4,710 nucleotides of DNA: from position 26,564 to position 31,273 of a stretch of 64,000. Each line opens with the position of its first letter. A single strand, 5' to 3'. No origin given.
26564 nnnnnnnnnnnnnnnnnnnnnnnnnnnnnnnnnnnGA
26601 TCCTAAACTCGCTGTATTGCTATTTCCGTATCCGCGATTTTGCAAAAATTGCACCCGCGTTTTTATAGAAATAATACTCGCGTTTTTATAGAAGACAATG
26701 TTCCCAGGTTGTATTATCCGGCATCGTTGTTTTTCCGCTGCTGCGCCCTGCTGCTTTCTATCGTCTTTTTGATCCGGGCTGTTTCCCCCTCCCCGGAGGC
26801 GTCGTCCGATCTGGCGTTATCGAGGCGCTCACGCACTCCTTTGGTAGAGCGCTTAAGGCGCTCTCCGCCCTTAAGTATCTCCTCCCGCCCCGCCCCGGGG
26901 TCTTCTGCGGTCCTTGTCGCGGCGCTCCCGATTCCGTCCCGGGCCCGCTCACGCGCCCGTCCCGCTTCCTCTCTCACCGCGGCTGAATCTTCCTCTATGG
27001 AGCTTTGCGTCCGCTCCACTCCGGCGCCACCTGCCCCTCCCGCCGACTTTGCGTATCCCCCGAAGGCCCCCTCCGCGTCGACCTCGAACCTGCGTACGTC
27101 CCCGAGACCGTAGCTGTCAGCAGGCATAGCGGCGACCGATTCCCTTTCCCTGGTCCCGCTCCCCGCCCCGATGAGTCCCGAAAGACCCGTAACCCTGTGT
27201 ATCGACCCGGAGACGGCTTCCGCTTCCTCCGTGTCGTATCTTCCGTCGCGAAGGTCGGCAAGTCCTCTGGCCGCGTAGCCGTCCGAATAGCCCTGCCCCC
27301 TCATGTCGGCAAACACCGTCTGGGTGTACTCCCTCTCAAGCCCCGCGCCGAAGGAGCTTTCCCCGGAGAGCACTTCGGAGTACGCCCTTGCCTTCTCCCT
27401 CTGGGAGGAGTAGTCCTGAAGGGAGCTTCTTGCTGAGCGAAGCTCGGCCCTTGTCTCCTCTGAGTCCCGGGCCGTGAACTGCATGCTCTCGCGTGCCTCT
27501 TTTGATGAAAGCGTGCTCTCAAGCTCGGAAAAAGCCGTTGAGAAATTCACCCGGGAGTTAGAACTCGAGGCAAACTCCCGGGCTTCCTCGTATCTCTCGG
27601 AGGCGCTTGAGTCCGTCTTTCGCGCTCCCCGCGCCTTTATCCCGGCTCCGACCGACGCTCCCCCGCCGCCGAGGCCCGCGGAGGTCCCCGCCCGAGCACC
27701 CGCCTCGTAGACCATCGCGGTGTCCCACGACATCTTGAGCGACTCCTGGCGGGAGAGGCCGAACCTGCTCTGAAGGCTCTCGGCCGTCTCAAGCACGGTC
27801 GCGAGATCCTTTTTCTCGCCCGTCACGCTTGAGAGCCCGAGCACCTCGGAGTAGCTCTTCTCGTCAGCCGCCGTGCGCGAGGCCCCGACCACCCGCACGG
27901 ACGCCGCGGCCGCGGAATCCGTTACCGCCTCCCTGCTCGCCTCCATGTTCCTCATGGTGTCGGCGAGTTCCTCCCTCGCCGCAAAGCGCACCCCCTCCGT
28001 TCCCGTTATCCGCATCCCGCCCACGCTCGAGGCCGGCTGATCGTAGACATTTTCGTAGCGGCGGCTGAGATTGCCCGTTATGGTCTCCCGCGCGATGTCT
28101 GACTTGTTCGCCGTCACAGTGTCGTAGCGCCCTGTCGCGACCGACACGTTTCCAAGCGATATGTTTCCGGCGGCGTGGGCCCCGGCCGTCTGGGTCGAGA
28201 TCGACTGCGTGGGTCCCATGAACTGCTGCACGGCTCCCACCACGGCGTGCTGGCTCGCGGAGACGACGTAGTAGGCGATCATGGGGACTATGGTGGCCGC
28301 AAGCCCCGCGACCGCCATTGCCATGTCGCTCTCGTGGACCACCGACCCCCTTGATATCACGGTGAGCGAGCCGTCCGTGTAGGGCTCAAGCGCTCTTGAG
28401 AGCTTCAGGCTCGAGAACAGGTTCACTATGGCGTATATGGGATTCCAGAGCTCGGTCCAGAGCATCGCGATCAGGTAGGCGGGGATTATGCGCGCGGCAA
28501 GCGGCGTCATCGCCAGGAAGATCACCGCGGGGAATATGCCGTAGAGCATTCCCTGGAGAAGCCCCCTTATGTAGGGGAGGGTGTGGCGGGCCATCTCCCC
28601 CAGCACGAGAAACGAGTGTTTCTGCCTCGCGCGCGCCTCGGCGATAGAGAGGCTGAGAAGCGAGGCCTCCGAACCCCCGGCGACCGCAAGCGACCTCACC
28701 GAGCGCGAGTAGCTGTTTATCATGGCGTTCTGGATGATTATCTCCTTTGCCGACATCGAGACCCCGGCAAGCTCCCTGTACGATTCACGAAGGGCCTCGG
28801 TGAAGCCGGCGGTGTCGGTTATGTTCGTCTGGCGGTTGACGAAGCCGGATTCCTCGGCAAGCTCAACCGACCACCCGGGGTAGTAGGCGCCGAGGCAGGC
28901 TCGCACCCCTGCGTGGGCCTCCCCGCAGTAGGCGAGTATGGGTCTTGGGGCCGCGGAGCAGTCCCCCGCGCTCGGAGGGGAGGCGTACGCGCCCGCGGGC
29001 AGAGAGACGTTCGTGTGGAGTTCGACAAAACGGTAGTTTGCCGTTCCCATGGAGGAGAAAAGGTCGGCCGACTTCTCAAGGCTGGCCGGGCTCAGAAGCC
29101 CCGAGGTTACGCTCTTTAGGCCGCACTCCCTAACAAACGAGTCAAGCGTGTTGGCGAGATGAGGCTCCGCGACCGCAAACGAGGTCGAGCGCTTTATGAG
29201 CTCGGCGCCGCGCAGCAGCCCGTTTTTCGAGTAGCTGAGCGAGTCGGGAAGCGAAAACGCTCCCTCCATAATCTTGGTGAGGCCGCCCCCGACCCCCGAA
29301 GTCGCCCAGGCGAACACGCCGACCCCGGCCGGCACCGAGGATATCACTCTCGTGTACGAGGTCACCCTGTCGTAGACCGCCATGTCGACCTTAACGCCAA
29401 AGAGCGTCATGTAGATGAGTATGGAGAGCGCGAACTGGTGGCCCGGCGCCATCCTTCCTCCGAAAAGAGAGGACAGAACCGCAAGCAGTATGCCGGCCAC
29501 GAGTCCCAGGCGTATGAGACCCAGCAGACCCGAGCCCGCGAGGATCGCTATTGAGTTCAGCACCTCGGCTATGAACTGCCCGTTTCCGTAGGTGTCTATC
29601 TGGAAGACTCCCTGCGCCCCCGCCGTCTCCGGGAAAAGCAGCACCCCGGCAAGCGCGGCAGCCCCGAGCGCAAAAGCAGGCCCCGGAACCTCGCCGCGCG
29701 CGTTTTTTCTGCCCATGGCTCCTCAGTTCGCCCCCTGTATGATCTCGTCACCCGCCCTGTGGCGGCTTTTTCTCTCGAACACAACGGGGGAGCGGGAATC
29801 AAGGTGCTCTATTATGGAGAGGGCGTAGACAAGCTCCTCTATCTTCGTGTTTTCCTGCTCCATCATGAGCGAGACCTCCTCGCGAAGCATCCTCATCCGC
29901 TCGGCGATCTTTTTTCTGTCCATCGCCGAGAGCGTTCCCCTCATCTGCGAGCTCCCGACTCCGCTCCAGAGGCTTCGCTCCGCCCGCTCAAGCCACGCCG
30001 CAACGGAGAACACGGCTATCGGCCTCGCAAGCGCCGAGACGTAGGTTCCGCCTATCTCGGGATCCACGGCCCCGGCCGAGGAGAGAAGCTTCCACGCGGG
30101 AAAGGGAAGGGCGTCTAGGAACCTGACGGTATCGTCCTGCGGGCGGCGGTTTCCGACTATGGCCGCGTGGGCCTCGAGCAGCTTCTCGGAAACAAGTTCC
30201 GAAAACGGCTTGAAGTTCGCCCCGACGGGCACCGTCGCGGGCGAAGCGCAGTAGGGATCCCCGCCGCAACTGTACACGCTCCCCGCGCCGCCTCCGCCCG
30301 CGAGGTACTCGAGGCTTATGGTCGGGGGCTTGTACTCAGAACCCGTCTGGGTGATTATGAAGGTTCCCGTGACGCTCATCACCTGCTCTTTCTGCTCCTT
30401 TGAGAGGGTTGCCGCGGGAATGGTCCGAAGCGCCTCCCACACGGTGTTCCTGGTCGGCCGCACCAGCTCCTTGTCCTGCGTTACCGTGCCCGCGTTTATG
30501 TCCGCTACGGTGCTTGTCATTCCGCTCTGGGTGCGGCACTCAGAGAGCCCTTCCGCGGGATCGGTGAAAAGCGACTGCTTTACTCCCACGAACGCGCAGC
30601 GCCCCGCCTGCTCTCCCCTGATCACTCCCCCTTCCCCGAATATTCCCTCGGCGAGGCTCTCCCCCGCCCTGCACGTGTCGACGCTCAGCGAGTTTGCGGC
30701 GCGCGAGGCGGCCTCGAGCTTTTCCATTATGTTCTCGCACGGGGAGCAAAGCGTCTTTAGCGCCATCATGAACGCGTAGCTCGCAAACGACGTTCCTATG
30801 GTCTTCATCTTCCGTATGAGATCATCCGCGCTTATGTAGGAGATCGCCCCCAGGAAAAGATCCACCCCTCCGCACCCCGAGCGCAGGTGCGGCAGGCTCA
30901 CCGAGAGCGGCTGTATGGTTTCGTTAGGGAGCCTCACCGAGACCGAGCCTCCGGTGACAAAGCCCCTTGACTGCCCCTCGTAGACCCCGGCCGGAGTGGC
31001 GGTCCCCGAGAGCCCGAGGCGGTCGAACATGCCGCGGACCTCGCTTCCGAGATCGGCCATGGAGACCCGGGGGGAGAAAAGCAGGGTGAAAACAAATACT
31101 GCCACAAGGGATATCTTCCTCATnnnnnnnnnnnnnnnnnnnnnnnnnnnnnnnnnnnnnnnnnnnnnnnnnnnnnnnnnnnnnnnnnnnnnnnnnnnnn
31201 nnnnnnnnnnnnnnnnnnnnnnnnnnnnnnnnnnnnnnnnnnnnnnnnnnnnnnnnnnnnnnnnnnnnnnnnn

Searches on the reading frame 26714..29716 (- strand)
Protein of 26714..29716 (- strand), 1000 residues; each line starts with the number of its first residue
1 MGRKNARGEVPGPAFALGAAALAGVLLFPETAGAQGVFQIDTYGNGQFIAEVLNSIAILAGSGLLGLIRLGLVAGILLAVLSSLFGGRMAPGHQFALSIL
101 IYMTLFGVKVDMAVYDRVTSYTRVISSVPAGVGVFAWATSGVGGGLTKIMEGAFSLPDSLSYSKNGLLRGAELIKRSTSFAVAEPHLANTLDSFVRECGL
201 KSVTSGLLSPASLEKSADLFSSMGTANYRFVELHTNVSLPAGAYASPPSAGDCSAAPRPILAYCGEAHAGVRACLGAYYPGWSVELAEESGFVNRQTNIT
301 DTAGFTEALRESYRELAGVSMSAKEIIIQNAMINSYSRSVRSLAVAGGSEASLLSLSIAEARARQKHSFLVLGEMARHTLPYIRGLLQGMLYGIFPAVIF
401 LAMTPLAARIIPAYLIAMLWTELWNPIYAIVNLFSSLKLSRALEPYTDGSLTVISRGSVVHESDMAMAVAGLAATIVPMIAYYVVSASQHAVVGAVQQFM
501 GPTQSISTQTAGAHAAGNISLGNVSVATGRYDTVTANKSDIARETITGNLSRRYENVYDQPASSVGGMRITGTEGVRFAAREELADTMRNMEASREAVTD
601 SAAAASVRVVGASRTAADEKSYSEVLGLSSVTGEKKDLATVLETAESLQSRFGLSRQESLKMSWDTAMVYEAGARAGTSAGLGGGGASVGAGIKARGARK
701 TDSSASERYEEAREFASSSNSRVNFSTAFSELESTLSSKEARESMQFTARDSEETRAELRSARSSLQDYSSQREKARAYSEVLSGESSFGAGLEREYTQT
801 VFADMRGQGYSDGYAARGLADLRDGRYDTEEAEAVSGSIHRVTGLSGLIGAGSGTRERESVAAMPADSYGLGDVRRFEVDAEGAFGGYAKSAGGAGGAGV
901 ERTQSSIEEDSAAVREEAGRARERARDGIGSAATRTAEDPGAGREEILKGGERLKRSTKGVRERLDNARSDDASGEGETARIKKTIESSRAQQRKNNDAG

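Call 45: search_protein_families(library=pfam, proteins=[window:26714-29716:-], max_evalue=0.001)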
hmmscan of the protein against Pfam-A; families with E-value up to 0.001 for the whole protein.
window:26714-29716:- (1000 aa): 1 family
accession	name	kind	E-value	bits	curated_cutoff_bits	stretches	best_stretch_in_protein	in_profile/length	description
PF07916.16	TraG_N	-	5.3e-73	247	36.1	1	40-505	2-459/462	TraG-like protein, N-terminal region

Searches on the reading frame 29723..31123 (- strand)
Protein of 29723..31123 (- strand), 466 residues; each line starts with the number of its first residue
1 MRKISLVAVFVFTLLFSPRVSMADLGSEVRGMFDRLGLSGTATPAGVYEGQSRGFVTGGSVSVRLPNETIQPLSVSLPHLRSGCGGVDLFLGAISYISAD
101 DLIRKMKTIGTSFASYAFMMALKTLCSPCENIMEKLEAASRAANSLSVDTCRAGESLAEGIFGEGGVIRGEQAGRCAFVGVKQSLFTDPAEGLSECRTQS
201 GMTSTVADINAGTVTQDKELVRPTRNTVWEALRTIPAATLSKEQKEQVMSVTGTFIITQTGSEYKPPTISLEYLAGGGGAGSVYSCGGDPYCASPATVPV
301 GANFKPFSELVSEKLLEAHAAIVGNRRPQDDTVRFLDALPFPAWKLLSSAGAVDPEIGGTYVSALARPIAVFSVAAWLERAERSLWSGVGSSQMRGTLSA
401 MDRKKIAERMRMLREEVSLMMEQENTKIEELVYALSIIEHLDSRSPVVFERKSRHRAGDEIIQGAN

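Call 46: search_protein_families(library=pfam, proteins=[window:29723-31123:-], max_evalue=0.001)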
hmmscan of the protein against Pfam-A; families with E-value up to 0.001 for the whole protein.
window:29723-31123:- (466 aa): 1 family
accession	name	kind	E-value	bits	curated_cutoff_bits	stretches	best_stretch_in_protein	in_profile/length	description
PF06122.16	TraH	-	5.6e-63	213.9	25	1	32-371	4-349/358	Conjugative relaxosome accessory transposon protein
